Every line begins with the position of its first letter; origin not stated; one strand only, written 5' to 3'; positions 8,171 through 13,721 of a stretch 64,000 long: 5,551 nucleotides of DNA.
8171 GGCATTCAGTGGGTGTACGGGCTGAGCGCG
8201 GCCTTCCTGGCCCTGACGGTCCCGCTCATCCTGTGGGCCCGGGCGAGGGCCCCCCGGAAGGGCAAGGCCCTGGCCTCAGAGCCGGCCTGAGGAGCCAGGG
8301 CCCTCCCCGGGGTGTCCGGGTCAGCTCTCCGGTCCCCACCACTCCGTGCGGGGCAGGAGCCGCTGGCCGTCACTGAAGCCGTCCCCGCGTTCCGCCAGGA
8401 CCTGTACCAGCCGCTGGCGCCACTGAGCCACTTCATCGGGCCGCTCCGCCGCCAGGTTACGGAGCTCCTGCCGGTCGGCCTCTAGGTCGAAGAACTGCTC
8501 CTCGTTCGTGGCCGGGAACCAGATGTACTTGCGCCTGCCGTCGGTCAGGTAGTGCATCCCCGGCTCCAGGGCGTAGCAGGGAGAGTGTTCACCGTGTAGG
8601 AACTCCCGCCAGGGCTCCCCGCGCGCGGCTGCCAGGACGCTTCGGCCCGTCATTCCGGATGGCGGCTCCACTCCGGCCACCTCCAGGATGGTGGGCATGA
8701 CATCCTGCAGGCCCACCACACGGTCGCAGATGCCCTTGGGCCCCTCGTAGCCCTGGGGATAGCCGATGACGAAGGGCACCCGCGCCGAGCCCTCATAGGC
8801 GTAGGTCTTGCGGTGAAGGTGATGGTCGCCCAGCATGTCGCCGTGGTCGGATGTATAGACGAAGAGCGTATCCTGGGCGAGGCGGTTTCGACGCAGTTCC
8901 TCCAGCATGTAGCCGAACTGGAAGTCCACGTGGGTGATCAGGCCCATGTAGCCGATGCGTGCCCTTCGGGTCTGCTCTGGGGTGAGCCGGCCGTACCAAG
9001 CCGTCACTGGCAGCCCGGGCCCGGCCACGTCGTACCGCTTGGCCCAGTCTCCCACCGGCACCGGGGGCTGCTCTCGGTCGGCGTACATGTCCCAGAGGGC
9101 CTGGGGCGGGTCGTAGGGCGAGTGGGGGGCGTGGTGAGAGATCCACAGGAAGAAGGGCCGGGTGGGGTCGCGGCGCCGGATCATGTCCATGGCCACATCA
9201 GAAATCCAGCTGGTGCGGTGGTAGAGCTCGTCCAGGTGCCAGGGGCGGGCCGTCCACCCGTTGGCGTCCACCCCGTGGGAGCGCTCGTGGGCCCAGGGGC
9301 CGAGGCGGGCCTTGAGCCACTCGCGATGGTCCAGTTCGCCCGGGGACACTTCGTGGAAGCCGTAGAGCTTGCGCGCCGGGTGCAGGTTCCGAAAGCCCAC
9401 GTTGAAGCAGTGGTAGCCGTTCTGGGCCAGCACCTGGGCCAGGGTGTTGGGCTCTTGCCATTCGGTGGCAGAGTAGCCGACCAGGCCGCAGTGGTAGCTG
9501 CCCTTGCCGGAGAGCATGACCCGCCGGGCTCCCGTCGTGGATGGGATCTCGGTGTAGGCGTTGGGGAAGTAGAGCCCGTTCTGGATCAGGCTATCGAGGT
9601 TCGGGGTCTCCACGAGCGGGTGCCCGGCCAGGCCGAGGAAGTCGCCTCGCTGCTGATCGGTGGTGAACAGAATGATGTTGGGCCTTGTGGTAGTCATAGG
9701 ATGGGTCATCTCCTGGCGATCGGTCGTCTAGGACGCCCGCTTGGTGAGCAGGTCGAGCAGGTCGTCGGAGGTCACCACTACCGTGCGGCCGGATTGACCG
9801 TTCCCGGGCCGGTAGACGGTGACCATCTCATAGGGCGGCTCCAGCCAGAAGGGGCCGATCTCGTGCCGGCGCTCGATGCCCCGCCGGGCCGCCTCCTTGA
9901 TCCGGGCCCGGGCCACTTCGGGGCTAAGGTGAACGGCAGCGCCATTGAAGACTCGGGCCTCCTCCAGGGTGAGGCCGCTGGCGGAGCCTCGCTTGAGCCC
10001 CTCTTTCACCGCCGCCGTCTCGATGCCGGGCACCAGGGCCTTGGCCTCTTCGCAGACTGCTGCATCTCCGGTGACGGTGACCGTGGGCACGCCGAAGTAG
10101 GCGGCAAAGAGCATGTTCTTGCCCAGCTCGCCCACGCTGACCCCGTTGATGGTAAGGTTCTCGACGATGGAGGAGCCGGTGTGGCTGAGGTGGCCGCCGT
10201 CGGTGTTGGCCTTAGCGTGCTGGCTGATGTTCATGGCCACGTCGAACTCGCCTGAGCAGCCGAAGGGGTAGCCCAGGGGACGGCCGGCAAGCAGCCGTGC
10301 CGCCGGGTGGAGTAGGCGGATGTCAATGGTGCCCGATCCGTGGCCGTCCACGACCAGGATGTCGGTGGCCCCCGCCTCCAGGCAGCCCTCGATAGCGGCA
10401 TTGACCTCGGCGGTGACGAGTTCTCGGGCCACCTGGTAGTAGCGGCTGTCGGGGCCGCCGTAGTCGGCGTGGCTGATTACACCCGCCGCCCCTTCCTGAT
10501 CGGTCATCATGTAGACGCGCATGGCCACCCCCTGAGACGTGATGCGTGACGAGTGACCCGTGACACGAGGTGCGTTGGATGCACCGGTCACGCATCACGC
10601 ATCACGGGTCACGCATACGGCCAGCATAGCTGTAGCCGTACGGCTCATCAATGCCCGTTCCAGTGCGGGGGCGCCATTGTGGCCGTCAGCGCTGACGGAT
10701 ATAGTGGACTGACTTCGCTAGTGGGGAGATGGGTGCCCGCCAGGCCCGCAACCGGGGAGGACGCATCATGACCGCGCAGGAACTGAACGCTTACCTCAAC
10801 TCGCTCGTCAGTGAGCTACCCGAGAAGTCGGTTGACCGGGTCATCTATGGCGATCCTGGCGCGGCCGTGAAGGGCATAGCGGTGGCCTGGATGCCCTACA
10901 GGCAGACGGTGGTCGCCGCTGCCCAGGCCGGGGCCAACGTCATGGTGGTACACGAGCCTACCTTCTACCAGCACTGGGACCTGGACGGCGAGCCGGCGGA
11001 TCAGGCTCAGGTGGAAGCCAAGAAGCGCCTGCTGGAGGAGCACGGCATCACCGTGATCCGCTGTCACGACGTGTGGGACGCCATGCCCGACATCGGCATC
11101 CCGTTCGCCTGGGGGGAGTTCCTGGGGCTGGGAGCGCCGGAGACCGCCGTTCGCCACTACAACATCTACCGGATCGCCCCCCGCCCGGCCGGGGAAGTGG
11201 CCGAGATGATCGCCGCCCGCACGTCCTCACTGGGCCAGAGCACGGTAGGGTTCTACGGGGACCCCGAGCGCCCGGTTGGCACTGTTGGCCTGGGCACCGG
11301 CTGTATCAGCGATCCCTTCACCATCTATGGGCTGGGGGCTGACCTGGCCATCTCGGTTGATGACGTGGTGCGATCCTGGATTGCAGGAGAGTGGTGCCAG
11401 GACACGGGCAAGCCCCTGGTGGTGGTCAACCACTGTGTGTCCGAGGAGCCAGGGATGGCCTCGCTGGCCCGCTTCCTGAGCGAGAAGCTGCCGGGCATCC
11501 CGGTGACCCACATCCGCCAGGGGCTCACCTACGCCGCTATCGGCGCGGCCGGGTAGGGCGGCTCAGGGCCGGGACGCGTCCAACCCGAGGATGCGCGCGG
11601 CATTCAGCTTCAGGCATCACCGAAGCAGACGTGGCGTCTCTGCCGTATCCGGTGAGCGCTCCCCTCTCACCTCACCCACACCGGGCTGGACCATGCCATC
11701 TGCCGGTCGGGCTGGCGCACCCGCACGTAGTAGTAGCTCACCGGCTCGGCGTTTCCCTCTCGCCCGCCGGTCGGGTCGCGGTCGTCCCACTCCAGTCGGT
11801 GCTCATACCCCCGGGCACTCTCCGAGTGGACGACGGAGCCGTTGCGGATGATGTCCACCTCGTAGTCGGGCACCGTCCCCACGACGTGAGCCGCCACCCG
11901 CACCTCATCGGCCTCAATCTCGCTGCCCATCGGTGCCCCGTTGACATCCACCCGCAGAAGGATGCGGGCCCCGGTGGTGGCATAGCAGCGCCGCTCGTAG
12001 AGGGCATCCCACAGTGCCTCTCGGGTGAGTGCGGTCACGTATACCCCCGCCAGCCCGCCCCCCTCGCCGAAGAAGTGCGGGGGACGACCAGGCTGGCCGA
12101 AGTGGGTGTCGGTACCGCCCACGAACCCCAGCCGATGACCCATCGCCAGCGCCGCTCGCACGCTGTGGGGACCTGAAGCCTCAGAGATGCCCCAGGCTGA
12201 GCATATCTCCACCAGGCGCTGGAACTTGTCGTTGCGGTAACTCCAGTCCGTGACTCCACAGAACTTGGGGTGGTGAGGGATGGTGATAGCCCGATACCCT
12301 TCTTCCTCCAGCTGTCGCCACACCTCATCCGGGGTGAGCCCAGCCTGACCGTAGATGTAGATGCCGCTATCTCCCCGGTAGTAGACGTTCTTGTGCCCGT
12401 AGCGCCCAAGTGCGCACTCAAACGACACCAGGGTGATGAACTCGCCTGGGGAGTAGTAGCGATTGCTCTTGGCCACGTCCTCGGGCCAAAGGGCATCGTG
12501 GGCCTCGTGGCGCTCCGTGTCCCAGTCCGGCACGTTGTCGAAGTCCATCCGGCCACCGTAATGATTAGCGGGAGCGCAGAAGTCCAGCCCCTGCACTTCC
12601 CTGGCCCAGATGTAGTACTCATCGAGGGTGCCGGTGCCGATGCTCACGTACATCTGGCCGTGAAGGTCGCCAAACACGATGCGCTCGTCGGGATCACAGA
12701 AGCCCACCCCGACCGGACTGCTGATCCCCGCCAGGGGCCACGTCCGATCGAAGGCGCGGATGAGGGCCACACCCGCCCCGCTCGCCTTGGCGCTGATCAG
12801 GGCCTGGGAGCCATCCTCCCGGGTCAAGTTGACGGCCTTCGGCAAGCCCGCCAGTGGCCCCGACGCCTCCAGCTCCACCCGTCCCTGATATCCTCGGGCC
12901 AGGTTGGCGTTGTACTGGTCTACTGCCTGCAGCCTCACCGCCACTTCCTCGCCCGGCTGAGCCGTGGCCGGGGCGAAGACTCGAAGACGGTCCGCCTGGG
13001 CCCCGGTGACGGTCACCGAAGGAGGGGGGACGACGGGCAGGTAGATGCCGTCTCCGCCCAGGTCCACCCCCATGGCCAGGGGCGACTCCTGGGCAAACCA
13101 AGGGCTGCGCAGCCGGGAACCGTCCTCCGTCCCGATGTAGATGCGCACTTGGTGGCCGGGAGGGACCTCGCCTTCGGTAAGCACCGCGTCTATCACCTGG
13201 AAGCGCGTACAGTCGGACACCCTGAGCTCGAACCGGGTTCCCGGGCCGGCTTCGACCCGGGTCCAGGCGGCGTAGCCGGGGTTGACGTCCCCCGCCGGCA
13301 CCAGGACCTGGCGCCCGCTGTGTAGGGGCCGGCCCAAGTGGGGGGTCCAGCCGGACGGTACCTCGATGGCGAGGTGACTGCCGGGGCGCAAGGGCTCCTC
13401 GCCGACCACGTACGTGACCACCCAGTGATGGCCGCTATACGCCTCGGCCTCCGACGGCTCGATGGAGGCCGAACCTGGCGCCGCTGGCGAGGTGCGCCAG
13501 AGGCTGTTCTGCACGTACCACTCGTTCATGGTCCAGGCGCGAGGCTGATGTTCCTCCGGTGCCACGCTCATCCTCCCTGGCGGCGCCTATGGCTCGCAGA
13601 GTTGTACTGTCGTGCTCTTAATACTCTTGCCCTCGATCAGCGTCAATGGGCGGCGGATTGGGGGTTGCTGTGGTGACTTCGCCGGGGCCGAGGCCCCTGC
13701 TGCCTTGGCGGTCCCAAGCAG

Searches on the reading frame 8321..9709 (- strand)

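Call 65: search_protein_families(library=pfam, proteins=[window:8321-9709:-], max_evalue=0.00001)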
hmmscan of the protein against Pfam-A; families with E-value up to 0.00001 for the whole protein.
window:8321-9709:- (462 aa): 2 families
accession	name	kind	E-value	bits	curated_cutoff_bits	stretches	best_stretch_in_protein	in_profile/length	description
PF00884.28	Sulfatase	-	5.2e-41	141.4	25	1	10-347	1-301/301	Sulfatase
PF16347.10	SGSH_C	-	6.3e-14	52.8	29.3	1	294-424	1-136/154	N-sulphoglucosamine sulphohydrolase, C-terminal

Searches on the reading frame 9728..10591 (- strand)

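Call 65: search_protein_families(library=pfam, proteins=[window:9728-10591:-], max_evalue=0.00001)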
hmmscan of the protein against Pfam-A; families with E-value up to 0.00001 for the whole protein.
window:9728-10591:- (287 aa): 1 family
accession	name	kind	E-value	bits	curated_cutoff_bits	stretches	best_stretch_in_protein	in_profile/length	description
PF04951.18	Peptidase_M55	-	2.1e-55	188.4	25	1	24-213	1-193/264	D-aminopeptidase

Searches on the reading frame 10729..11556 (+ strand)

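Call 65: search_protein_families(library=pfam, proteins=[window:10729-11556:+], max_evalue=0.00001)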
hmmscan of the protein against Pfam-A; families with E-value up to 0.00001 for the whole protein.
window:10729-11556:+ (275 aa): 1 family
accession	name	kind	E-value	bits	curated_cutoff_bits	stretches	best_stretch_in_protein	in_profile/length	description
PF01784.24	DUF34_NIF3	-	1.6e-15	57.8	23.4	1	18-260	5-248/256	Duf34/NIF3 (NGG1p interacting factor 3)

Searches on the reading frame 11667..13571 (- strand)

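Call 65: search_protein_families(library=pfam, proteins=[window:11667-13571:-], max_evalue=0.00001)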
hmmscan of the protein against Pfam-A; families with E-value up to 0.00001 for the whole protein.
window:11667-13571:- (634 aa): 1 family
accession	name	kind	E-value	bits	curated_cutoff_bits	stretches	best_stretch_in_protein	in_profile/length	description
PF12228.14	DUF3604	-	2.2e-13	50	20.4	1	504-541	377-414/591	Protein of unknown function (DUF3604)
